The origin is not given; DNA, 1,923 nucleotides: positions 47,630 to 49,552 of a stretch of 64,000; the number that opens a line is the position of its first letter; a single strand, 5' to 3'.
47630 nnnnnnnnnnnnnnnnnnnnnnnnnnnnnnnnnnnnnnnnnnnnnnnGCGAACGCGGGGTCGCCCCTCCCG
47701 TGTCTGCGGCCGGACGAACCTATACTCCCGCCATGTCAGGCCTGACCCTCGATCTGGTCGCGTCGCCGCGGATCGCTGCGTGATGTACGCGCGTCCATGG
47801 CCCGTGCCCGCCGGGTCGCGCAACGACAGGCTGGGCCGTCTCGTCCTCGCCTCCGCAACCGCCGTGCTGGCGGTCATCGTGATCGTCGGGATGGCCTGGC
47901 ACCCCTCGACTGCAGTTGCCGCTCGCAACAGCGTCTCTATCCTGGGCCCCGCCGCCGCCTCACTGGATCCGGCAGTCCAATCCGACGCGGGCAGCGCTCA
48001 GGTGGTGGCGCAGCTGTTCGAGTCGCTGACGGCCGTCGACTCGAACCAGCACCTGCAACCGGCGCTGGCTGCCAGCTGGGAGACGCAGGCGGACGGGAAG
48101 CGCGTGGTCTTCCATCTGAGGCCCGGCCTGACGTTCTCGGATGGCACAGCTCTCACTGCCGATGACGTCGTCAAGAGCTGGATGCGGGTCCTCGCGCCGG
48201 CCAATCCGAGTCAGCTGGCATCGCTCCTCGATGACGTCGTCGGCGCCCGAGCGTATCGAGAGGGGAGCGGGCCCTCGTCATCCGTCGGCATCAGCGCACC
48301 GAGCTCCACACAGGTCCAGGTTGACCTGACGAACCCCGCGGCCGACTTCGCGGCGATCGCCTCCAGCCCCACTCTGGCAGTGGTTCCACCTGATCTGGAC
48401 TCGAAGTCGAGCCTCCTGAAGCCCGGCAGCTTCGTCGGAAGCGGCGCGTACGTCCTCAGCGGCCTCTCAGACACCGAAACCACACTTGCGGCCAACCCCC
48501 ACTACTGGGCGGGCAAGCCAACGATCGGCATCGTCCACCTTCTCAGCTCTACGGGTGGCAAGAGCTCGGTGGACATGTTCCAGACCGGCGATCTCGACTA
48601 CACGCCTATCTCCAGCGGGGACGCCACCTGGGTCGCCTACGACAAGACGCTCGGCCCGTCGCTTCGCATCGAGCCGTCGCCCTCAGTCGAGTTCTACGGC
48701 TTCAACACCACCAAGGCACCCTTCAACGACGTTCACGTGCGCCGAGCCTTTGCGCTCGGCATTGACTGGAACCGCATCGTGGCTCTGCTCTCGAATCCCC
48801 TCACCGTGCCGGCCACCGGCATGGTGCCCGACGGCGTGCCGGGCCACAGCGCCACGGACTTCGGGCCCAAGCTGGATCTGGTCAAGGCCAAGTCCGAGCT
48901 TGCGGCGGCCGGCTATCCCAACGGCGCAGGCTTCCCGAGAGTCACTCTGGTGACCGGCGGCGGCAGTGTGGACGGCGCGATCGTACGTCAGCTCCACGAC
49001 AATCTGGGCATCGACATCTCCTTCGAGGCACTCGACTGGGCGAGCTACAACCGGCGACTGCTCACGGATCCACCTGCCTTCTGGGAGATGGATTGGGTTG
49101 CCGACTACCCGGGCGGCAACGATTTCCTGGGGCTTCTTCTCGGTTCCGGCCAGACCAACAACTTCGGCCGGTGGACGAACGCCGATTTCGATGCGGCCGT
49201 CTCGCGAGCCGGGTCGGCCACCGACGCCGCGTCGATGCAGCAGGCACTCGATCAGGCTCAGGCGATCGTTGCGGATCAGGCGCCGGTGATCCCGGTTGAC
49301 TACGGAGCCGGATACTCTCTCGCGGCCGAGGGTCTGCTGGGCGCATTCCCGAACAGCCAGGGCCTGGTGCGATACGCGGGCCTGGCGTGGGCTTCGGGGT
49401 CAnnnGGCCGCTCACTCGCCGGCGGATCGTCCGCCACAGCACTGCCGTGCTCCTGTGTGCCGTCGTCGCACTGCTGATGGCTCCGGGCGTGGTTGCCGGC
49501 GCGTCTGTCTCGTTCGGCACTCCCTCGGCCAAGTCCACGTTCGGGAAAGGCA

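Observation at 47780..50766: Orphan family-5 solute-binding protein translationally coupled to an MA-clan zinc peptidase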

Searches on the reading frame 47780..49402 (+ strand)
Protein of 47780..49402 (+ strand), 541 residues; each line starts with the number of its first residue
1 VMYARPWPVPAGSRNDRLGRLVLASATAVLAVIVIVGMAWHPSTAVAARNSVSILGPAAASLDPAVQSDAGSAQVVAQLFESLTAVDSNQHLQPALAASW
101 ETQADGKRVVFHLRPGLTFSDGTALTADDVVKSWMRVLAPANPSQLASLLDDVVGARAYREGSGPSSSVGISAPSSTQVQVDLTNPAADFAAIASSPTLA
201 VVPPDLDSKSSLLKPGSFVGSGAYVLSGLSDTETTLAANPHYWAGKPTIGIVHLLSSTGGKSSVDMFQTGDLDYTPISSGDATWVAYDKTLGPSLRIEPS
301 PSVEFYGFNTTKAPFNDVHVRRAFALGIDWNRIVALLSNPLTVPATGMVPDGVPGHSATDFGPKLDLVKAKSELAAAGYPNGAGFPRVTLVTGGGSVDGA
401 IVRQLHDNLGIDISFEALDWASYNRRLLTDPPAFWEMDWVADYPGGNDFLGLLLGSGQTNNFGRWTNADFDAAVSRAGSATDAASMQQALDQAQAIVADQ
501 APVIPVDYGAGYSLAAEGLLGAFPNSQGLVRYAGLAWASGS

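Call 6: search_protein_families(library=pfam, proteins=[window:47780-49402:+], max_evalue=0.01)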
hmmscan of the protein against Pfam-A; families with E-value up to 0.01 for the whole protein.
window:47780-49402:+ (541 aa): 1 family
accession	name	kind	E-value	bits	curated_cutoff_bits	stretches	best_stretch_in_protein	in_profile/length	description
PF00496.27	SBP_bac_5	-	5.5e-69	233.5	32.4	1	92-460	2-367/368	Bacterial extracellular solute-binding proteins, family 5 Middle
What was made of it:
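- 47783..49405 (+): OppA/MppA-like family-5 solute-binding protein, 540 aa (alternative GTG start at 47780). PF00496 E 5.5e-69 (call 6).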

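Call 7: search_protein_families(library=ncbifam, proteins=[window:47780-49402:+], max_evalue=0.01)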
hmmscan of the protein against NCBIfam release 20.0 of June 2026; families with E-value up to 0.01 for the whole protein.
window:47780-49402:+ (541 aa): 12 families
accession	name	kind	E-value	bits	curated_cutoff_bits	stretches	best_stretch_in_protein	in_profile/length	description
NF007287.0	PRK09755.1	equivalog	1.6e-57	195.6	1098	1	59-524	43-517/535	ABC transporter substrate-binding protein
NF011684.0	PRK15104.1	equivalog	1.7e-40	139.3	947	1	51-510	41-512/543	oligopeptide ABC transporter substrate-binding protein OppA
NF011942.0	PRK15413.1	equivalog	3.4e-26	92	594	1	33-383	12-347/512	glutathione ABC transporter substrate-binding protein GsiB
NF011689.0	PRK15109.1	equivalog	1e-23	83.8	560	2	74-335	60-329/547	ABC transporter substrate-binding protein SapA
NF043070.1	DppA_dipep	equivalog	2.4e-21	75.9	1005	1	69-510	54-507/535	dipeptide ABC transporter periplasmic-binding protein DppA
NF045467.1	Opp4A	equivalog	1.5e-20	73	650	1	59-380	46-381/556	oligopeptide ABC transporter substrate-binding protein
NF045468.1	Opp5A_nikA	equivalog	1e-19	70.4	600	2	58-139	27-103/488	nickel ABC transporter substrate-binding protein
TIGR02294.1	nickel_nikA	equivalog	7.8e-19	67.6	393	2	74-139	30-95/501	nickel ABC transporter substrate-binding protein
TIGR04028.1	SBP_KPN_01854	hypoth_equivalog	6.5e-12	44.8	468.5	1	75-134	26-87/509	TIGR04028 family ABC transporter substrate-binding protein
NF047575.1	opine_bind_CntA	exception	7.6e-12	44.5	800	1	70-133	56-118/535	staphylopine-dependent metal ABC transporter substrate-binding lipoprotein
NF010149.0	PRK13626.1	equivalog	1.5e-06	27.1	476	1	72-139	143-210/552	HTH-type transcriptional regulator SgrR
NF043077.1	MMSYN1_0169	equivalog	1.8e-06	26.7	650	1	61-118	50-107/896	oligopeptide ABC transporter substrate-binding protein OppA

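Call 14: search_solved_structures(query=window:47780-49402:+, max_evalue=0.00001)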
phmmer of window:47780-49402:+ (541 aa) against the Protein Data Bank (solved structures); distinct sequences matched with E-value up to 0.00001: 74 (the best 60 are shown).
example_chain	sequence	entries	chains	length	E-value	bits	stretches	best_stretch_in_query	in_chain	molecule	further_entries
8are_A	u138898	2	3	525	5.6e-46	160.4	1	60-528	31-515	Oligopeptide-binding protein OppA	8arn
3o9p_A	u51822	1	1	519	3.4e-41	144.6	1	41-509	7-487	Periplasmic murein peptide-binding protein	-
4toz_A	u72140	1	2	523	3.5e-41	144.6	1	54-509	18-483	Periplasmic murein peptide-binding protein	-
3tcf_A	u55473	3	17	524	2.7e-40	141.7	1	55-514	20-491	Periplasmic oligopeptide-binding protein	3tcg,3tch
9rd1_A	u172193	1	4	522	2.8e-40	141.6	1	55-514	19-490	Periplasmic oligopeptide-binding protein OppA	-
8ay0_A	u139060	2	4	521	3.8e-39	137.8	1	60-538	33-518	Dipeptide-binding protein DppE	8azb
1b05_A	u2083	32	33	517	2.1e-38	135.4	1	56-514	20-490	PERIPLASMIC OLIGOPEPTIDE-BINDING PROTEIN | PROTEIN (OLIGO-PEPTIDE BINDING PROTEIN) | PERIPLASMIC OLIGO-PEPTIDE BINDING PROTEIN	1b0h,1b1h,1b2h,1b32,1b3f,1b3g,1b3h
6dqq_A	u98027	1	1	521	1.7e-36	129.1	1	56-506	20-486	Periplasmic oligopeptide-binding protein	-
6dqr_A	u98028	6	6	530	1.8e-36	129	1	56-506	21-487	Periplasmic oligopeptide-binding protein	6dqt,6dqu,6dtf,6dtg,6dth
4gl8_A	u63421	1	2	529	4.9e-36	127.6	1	55-500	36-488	Oligopeptide ABC transporter OppAIV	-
9pv8_A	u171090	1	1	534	1.4e-35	126.1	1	55-514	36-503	Oligopeptide-binding protein OppA3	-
8upi_A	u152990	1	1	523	2.2e-35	125.4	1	59-506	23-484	Peptide ABC transporter substrate-binding protein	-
2z23_A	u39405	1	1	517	7.5e-34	120.4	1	56-513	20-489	Periplasmic oligopeptide-binding protein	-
3zs6_A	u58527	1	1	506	1.3e-28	103.1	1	59-509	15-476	PERIPLASMIC OLIGOPEPTIDE-BINDING PROTEIN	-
3m8u_A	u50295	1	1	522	5.9e-27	97.6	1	64-513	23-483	Heme-binding protein A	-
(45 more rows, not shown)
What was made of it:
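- On NikA-type nickel binding proteins: NikA structures match at E 1.6e-9 to 4.6e-9 (call 14).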

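Call 24: find_homologous_proteins(query=window:47783-49402:+)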
Query window:47783-49402:+ (540 aa): 1738 proteins with E <= 0.001 among 8000 candidates; the best 120 are listed.
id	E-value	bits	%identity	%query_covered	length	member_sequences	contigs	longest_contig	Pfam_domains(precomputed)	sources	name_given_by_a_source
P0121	0.0e+0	1186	100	100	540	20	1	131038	PF00496.28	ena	-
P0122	0.0e+0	1118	94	100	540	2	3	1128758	PF00496.28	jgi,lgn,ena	jgi:oligopeptide transport system substrate-binding protein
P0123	0.0e+0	1110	93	100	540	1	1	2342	PF00496.28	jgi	jgi:oligopeptide transport system substrate-binding protein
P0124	0.0e+0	1099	92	100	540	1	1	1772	PF00496.28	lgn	-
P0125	0.0e+0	1078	90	100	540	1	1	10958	PF00496.28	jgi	jgi:oligopeptide transport system substrate-binding protein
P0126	0.0e+0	1064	89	100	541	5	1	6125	PF00496.28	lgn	-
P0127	1.4e-296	1002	83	100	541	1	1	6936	PF00496.28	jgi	jgi:ABC-type transport system substrate-binding protein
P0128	2.3e-295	998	82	100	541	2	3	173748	PF00496.28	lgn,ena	-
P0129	2.2e-288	975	81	100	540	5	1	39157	PF00496.28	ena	-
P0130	5.9e-284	961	81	99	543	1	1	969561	PF00496.28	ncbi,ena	-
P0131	2.2e-283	959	81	100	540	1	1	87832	PF00496.28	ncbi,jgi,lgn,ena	ncbi:MAG: peptide ABC transporter substrate-binding protein [Candidatus Limnocylindrales bacterium]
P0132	6.3e-280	947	83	93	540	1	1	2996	PF00496.28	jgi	jgi:ABC-type transport system substrate-binding protein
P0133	1.1e-277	940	83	93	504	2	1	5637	PF00496.28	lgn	-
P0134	2.1e-272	923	81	94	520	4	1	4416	PF00496.28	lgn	-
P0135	1.2e-268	910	78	100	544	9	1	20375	PF00496.28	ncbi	-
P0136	1.7e-262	890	78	95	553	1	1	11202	PF00496.28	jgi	jgi:oligopeptide transport system substrate-binding protein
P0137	1.0e-261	887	77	94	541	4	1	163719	PF00496.28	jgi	-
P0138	1.4e-259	880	74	99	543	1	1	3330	PF00496.28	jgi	jgi:ABC-type oligopeptide transport system substrate-binding subunit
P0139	1.9e-259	880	73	100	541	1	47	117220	PF00496.28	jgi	jgi:ABC-type oligopeptide transport system substrate-binding subunit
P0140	1.9e-259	880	73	100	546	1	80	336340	PF00496.28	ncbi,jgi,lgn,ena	jgi:ABC-type oligopeptide transport system substrate-binding subunit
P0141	3.9e-259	879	73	100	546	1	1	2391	PF00496.28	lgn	-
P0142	5.8e-259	878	73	100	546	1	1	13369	PF00496.28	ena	-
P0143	1.7e-258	877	73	100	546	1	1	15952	PF00496.28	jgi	-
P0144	1.8e-258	877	73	100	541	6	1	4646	PF00496.28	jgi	jgi:oligopeptide transport system substrate-binding protein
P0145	4.6e-257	872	77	93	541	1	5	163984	PF00496.28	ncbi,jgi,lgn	ncbi:MAG: peptide ABC transporter substrate-binding protein [Candidatus Limnocylindrales bacterium]|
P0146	3.9e-256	869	74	97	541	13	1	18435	PF00496.28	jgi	jgi:oligopeptide transport system substrate-binding protein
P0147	9.8e-255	864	73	99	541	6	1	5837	PF00496.28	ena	-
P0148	1.7e-254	863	75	98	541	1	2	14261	PF00496.28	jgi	jgi:oligopeptide transport system substrate-binding protein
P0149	8.2e-253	858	74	98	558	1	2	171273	PF00496.28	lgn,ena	-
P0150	8.6e-253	858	75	95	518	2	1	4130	PF00496.28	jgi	jgi:ABC-type oligopeptide transport system substrate-binding subunit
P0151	1.2e-252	857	73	99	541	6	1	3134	PF00496.28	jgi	jgi:ABC-type transport system substrate-binding protein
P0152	5.9e-252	855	72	100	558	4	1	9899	PF00496.28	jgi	jgi:ABC-type oligopeptide transport system substrate-binding subunit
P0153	8.7e-252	854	75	93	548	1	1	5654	PF00496.28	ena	-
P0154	3.3e-251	853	73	99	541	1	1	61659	PF00496.28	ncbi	ncbi:MAG: peptide ABC transporter substrate-binding protein [Candidatus Limnocylindrales bacterium]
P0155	3.5e-251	853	74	93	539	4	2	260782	PF00496.28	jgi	jgi:oligopeptide transport system substrate-binding protein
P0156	8.1e-251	851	73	96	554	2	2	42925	PF00496.28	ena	-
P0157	9.3e-251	851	73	99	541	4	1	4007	PF00496.28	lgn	-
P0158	1.4e-250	851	75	91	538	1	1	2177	PF00496.28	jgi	jgi:oligopeptide transport system substrate-binding protein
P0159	4.1e-250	849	72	100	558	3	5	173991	PF00496.28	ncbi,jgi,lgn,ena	ncbi:MAG: peptide ABC transporter substrate-binding protein [Candidatus Limnocylindrales bacterium]|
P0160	4.9e-250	849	72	99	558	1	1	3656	PF00496.28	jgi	jgi:ABC-type transport system substrate-binding protein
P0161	5.3e-250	849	72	100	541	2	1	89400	PF00496.28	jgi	jgi:ABC-type oligopeptide transport system substrate-binding subunit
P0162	9.3e-250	848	74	99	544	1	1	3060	PF00496.28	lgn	-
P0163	1.3e-249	847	71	99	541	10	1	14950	PF00496.28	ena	-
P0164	3.2e-249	846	94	75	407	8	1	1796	PF00496.28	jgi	jgi:oligopeptide transport system substrate-binding protein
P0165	6.0e-249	845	77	91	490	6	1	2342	PF00496.28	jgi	jgi:ABC-type oligopeptide transport system substrate-binding subunit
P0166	9.6e-249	844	74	92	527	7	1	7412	PF00496.28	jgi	jgi:oligopeptide transport system substrate-binding protein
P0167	9.9e-249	844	74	95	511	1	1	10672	PF00496.28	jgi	jgi:ABC-type oligopeptide transport system substrate-binding subunit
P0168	2.8e-248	843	72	99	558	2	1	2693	PF00496.28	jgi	jgi:ABC-type oligopeptide transport system substrate-binding subunit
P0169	3.6e-248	843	73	97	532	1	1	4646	PF00496.28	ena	-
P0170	1.6e-247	840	72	99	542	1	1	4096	PF00496.28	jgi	jgi:oligopeptide transport system substrate-binding protein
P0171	3.0e-247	839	71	100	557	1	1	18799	PF00496.28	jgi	jgi:ABC-type oligopeptide transport system substrate-binding subunit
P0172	6.7e-247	838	71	99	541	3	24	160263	PF00496.28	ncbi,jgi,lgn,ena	ncbi:MAG: peptide ABC transporter substrate-binding protein [Candidatus Limnocylindrales bacterium]|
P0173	1.1e-246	838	72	96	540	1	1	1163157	PF00496.28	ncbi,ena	-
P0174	1.4e-246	837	71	100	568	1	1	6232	PF00496.28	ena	-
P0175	1.5e-246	837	72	98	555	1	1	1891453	PF00496.28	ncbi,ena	-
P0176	1.8e-246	837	72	98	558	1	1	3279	PF00496.28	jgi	jgi:oligopeptide transport system substrate-binding protein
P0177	3.0e-246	836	73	92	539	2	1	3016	PF00496.28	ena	-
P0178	4.7e-246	836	75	93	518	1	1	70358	PF00496.28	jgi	jgi:ABC-type transport system substrate-binding protein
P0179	9.9e-246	834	73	95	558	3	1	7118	PF00496.28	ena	-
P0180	1.2e-245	834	74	93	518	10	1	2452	PF00496.28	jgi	jgi:ABC-type oligopeptide transport system substrate-binding subunit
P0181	1.3e-245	834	74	93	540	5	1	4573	PF00496.28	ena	-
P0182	1.7e-245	834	73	93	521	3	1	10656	PF00496.28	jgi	jgi:ABC-type transport system substrate-binding protein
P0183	2.9e-245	833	73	93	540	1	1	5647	PF00496.28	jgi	-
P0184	4.7e-245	832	71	100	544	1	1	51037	PF00496.28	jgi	jgi:oligopeptide transport system substrate-binding protein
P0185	5.6e-245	832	72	97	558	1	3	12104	PF00496.28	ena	-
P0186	6.9e-245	832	73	96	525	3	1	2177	PF00496.28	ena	-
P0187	9.2e-245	831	73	95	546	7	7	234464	PF00496.28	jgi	jgi:ABC-type transport system substrate-binding protein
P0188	1.2e-244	831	73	93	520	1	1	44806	PF00496.28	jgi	jgi:ABC-type oligopeptide transport system substrate-binding subunit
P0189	1.7e-244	830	76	91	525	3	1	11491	PF00496.28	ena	-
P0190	4.2e-244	829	74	93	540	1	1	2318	PF00496.28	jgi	jgi:ABC-type oligopeptide transport system substrate-binding subunit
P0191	4.8e-244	829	73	93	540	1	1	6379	PF00496.28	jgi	-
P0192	5.4e-244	829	73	93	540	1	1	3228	PF00496.28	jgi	-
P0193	6.7e-244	828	72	98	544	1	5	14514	PF00496.28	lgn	-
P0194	8.2e-244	828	71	94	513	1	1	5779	PF00496.28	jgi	jgi:oligopeptide transport system substrate-binding protein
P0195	1.9e-243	827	70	99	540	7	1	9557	PF00496.28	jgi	jgi:ABC-type oligopeptide transport system substrate-binding subunit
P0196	2.9e-243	826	71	98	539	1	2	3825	PF00496.28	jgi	jgi:ABC-type oligopeptide transport system substrate-binding subunit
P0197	3.0e-243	826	71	97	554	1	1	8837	PF00496.28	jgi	jgi:ABC-type oligopeptide transport system substrate-binding subunit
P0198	4.2e-243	826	72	96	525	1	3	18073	PF00496.28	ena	-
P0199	4.9e-243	826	72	95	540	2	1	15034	PF00496.28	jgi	jgi:ABC-type transport system substrate-binding protein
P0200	5.2e-243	826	71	96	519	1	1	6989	PF00496.28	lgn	-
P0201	8.6e-243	825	70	100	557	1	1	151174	PF00496.28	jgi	jgi:ABC-type transport system substrate-binding protein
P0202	9.6e-243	825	72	92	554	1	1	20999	PF00496.28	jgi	jgi:ABC-type oligopeptide transport system substrate-binding subunit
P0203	1.2e-242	824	73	93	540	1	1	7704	PF00496.28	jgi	jgi:oligopeptide transport system substrate-binding protein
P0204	2.5e-242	823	73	93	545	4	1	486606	PF00496.28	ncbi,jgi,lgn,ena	-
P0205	5.2e-242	822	70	99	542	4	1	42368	PF00496.28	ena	-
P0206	1.1e-241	821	71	96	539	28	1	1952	PF00496.28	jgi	-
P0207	1.7e-241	820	72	97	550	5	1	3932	PF00496.28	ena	-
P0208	3.0e-241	820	74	92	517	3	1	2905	PF00496.28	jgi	jgi:ABC-type oligopeptide transport system substrate-binding subunit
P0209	6.7e-241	819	71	96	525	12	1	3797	PF00496.28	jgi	jgi:oligopeptide transport system substrate-binding protein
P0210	1.2e-240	818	69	99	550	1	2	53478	PF00496.28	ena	-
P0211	1.2e-240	818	72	95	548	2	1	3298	PF00496.28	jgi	jgi:oligopeptide transport system substrate-binding protein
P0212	2.4e-240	817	68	99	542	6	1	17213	PF00496.28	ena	-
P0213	2.9e-240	816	72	96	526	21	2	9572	PF00496.28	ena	-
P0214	5.3e-240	816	69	100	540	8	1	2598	PF00496.28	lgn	-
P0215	6.2e-240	815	69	99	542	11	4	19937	PF00496.28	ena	-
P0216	8.7e-240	815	72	95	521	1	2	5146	PF00496.28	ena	-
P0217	1.6e-239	814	71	97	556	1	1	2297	PF00496.28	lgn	-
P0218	1.7e-239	814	70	97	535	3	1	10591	PF00496.28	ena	-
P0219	2.4e-239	813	69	99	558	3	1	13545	PF00496.28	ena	-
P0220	2.9e-239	813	70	98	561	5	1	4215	PF00496.28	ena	-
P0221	3.8e-239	813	71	96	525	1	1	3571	PF00496.28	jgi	jgi:oligopeptide transport system substrate-binding protein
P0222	6.9e-239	812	70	99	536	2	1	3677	PF00496.28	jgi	jgi:ABC-type transport system substrate-binding protein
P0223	9.7e-239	811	69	98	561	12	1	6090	PF00496.28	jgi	jgi:ABC-type oligopeptide transport system substrate-binding subunit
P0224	1.5e-238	811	71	94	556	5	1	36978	PF00496.28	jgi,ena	-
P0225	1.8e-238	811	69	98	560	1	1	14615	PF00496.28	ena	-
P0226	4.6e-238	809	72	93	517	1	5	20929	PF00496.28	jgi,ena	jgi:ABC-type oligopeptide transport system substrate-binding subunit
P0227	7.5e-238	808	71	92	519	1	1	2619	PF00496.28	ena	-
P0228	1.0e-237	808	70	94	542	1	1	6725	PF00496.28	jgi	jgi:ABC-type transport system substrate-binding protein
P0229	4.1e-237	806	73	92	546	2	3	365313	PF00496.28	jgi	jgi:oligopeptide transport system substrate-binding protein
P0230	4.7e-237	806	69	98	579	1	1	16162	PF00496.28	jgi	-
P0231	6.6e-237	805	68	100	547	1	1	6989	PF00496.28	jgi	jgi:oligopeptide transport system substrate-binding protein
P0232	8.5e-237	805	69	99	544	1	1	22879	PF00496.28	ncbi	-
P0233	1.0e-236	805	67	98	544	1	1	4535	PF00496.28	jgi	jgi:ABC-type transport system substrate-binding protein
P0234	1.2e-236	805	72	94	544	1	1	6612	PF00496.28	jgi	jgi:oligopeptide transport system substrate-binding protein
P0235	1.9e-236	804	70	96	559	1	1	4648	PF00496.28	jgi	jgi:oligopeptide transport system substrate-binding protein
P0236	3.1e-236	803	69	97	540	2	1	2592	PF00496.28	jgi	jgi:oligopeptide transport system substrate-binding protein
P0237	3.8e-236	803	69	100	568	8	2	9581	PF00496.28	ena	-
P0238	1.2e-235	801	68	99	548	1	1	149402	PF00496.28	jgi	jgi:ABC-type oligopeptide transport system substrate-binding subunit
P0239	1.7e-235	801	69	100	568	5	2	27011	PF00496.28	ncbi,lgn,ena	-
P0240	1.7e-235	801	72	94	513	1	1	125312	PF00496.28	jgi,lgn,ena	-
